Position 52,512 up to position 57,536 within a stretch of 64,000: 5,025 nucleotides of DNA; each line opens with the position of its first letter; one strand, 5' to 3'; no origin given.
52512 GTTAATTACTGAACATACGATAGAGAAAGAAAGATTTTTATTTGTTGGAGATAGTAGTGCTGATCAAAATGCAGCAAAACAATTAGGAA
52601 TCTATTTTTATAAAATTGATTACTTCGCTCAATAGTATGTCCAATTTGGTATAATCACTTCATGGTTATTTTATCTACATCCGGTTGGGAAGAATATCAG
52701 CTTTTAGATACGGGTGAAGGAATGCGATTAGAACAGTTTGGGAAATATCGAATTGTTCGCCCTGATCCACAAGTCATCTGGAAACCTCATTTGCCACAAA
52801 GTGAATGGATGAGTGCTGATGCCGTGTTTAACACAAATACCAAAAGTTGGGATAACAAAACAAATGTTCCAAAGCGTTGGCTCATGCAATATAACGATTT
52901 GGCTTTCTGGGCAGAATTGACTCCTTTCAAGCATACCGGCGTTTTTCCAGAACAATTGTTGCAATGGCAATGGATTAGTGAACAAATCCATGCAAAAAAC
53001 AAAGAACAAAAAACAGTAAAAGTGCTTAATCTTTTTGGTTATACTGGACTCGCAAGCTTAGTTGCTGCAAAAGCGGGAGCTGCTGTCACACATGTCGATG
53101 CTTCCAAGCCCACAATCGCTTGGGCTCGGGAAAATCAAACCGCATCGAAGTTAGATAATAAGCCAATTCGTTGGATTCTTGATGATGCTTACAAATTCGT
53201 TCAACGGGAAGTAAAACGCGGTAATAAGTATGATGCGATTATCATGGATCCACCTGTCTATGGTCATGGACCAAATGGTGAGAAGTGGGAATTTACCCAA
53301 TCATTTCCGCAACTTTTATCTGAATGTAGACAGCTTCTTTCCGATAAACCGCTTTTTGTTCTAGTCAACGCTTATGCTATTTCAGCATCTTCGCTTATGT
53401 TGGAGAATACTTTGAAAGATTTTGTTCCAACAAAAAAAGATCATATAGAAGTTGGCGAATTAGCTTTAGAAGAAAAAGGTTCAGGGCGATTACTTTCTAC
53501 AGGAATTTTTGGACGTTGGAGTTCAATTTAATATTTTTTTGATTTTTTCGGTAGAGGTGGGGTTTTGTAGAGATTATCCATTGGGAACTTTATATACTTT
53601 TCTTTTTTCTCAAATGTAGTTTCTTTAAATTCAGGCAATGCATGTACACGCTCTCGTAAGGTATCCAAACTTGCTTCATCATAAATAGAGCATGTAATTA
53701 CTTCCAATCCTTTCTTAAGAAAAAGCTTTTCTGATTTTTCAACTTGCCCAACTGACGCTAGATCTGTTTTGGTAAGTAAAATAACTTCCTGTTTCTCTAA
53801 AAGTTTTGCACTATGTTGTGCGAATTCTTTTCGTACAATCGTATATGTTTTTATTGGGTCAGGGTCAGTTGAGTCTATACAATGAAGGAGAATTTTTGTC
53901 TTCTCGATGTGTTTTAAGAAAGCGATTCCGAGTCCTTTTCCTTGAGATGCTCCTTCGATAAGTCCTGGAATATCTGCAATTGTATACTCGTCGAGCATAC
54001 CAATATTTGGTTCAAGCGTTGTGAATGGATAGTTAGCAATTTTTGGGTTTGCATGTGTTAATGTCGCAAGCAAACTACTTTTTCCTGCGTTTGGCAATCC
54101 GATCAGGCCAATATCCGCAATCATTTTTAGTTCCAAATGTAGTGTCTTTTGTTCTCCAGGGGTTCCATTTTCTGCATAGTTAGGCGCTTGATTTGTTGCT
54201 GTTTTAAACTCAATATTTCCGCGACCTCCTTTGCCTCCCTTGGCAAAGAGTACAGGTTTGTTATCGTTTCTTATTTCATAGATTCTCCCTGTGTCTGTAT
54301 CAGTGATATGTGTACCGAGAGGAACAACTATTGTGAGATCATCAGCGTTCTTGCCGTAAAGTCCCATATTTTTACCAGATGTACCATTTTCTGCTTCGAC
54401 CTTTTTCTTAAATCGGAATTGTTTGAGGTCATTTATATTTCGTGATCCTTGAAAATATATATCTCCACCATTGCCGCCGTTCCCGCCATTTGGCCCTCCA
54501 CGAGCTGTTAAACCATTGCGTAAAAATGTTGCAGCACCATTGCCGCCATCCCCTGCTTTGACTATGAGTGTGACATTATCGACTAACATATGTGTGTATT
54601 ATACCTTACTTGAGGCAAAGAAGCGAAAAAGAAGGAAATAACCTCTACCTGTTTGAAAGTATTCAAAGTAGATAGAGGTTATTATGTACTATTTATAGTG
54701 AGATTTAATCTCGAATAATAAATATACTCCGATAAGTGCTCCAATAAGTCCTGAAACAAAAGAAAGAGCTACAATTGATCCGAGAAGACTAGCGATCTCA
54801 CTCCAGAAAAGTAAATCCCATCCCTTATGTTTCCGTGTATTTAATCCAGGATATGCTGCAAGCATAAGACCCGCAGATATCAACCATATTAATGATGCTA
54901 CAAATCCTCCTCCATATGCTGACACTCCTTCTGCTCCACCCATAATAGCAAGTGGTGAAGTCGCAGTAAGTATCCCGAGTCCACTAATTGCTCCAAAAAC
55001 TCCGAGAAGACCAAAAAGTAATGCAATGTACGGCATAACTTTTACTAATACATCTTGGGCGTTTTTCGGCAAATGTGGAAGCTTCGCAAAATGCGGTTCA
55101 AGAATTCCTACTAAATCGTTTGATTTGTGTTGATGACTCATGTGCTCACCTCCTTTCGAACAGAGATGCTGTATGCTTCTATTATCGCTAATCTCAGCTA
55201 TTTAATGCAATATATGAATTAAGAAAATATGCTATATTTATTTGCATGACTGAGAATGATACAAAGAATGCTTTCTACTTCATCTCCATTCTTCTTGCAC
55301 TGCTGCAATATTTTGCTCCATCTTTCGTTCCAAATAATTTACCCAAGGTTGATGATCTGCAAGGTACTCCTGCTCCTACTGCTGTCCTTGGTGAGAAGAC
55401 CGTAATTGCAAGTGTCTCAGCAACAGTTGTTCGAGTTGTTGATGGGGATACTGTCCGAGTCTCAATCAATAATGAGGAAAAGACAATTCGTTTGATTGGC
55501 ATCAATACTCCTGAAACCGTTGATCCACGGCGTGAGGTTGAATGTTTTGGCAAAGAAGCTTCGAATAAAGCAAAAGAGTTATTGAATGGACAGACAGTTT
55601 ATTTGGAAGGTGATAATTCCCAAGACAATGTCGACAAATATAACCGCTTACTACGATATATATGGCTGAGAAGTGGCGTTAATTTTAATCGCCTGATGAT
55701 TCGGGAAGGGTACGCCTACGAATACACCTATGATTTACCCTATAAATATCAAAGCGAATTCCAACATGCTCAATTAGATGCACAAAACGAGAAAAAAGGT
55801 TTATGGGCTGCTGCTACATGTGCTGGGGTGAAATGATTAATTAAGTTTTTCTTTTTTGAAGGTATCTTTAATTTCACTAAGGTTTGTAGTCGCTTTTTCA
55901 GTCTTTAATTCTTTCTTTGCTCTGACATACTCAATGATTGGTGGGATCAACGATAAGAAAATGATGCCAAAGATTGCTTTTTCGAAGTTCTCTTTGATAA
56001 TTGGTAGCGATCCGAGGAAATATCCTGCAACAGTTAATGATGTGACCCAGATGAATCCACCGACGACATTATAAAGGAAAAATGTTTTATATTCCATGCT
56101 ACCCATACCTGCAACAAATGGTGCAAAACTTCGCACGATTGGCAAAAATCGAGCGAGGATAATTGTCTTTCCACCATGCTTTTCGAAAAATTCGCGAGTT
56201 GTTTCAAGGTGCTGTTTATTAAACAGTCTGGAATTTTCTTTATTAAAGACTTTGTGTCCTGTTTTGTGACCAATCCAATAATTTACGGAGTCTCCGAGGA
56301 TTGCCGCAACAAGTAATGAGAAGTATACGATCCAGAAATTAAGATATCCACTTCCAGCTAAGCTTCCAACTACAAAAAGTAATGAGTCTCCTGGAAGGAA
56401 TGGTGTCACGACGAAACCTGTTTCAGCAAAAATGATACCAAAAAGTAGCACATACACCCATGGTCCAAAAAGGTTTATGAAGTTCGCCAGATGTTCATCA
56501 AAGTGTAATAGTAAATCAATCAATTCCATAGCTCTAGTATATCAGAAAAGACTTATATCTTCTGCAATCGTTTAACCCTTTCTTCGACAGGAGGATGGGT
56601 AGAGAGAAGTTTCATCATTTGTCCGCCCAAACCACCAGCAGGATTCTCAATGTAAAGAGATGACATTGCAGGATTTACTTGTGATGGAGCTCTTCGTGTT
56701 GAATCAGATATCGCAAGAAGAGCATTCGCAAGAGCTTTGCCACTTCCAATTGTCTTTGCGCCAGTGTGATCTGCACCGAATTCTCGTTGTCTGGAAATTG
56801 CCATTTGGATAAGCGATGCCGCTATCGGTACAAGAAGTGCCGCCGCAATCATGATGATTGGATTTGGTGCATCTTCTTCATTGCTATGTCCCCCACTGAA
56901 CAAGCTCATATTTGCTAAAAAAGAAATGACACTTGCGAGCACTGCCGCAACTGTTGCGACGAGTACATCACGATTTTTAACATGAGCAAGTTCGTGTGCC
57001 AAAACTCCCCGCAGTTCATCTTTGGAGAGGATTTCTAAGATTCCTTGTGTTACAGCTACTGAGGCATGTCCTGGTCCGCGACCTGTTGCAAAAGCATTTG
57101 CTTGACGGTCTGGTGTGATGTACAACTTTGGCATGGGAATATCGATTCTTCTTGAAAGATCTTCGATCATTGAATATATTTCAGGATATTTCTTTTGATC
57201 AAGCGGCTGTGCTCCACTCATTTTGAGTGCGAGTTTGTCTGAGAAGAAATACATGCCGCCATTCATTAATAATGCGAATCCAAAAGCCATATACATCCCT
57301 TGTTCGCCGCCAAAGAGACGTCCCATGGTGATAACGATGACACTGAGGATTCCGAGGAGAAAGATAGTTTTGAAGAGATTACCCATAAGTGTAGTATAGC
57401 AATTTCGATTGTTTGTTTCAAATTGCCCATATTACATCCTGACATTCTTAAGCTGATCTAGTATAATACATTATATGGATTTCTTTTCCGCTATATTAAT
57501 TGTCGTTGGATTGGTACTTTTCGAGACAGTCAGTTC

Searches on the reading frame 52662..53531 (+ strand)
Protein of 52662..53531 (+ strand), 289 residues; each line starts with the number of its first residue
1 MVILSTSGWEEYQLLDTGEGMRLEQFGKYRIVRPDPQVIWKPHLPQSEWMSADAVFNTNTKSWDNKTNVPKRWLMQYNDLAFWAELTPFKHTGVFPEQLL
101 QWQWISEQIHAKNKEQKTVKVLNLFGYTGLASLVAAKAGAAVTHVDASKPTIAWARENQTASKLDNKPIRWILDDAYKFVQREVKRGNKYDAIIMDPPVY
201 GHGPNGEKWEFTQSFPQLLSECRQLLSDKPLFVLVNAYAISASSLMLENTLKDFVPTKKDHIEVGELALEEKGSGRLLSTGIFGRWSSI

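Call 52: search_protein_families(library=pfam, proteins=[window:52662-53531:+], max_evalue=0.001)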
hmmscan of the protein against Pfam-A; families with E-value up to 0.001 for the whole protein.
window:52662-53531:+ (289 aa): 3 families
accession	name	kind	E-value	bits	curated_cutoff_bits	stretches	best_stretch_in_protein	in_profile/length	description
PF10672.15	Methyltrans_SAM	-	1.2e-12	48.2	27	1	69-251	82-253/286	S-adenosylmethionine-dependent methyltransferase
PF03602.21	Cons_hypoth95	-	1.2e-05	25.5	24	1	116-198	40-122/182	Conserved hypothetical protein 95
PF05175.20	MTS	-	2.7e-05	24.3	23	1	118-245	32-149/170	Methyltransferase small domain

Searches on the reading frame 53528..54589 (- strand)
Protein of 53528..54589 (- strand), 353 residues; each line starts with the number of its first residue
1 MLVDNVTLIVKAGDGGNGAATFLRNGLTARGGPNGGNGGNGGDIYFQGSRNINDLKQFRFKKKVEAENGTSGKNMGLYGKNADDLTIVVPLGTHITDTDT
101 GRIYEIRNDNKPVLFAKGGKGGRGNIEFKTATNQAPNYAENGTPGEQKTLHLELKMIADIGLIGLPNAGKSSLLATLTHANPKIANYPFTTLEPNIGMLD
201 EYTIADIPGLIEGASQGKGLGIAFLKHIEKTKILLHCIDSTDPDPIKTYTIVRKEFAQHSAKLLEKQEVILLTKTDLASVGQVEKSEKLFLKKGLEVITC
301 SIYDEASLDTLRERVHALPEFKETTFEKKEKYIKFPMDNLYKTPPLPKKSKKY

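Call 52: search_protein_families(library=pfam, proteins=[window:53528-54589:-], max_evalue=0.001)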
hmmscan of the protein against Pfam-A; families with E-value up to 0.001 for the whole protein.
window:53528-54589:- (353 aa): 3 families
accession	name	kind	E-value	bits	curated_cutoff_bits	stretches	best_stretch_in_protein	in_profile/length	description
PF01018.28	GTP1_OBG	-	1.3e-50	171.4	27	1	3-156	1-155/155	GTP1/OBG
PF01926.29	MMR_HSR1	-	4.2e-24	85.3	21.9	1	160-274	2-113/113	50S ribosome-binding GTPase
PF02421.24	FeoB_N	-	1.5e-10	41.3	27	1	160-311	3-152/156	Ferrous iron transport protein B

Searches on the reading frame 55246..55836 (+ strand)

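Call 55: search_protein_families(library=pfam, proteins=[window:55246-55836:+], max_evalue=0.001)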
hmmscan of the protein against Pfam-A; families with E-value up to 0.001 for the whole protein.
window:55246-55836:+ (196 aa): 1 family
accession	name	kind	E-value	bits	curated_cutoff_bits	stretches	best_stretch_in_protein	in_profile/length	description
PF00565.23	SNase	-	1.2e-24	87.3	21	1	80-188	1-106/107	Staphylococcal nuclease homologue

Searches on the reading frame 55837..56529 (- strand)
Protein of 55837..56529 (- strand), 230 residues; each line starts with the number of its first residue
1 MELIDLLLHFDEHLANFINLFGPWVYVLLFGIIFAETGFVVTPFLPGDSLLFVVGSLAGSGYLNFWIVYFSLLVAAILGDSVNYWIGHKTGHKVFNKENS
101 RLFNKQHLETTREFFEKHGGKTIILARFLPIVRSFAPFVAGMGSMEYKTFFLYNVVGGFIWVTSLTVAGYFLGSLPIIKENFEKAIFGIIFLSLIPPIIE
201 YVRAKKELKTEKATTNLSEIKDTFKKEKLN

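Call 55: search_protein_families(library=pfam, proteins=[window:55837-56529:-], max_evalue=0.001)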
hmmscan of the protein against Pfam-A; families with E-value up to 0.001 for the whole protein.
window:55837-56529:- (230 aa): 1 family
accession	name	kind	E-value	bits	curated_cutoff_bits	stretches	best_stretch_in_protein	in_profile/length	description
PF09335.16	VTT_dom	-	1.9e-24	86.9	33.9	1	45-170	1-122/123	VTT domain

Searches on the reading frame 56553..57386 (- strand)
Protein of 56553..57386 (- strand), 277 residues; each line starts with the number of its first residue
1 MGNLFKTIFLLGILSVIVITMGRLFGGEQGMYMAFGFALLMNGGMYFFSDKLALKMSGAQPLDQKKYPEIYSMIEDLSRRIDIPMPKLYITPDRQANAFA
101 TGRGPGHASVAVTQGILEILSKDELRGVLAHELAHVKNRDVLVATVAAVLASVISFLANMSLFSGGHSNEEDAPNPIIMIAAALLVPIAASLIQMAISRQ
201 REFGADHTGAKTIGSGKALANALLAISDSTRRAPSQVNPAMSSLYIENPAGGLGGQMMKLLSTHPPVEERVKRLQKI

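Call 55: search_protein_families(library=pfam, proteins=[window:56553-57386:-], max_evalue=0.001)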
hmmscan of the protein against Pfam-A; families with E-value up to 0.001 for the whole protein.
window:56553-57386:- (277 aa): 2 families
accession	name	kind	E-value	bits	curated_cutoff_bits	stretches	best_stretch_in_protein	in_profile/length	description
PF01435.24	Peptidase_M48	-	1.2e-35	123.4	20.3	1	66-276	3-184/186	Peptidase family M48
PF05569.17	Peptidase_M56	-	0.00025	20.8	31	1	112-152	180-220/296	BlaR1 peptidase M56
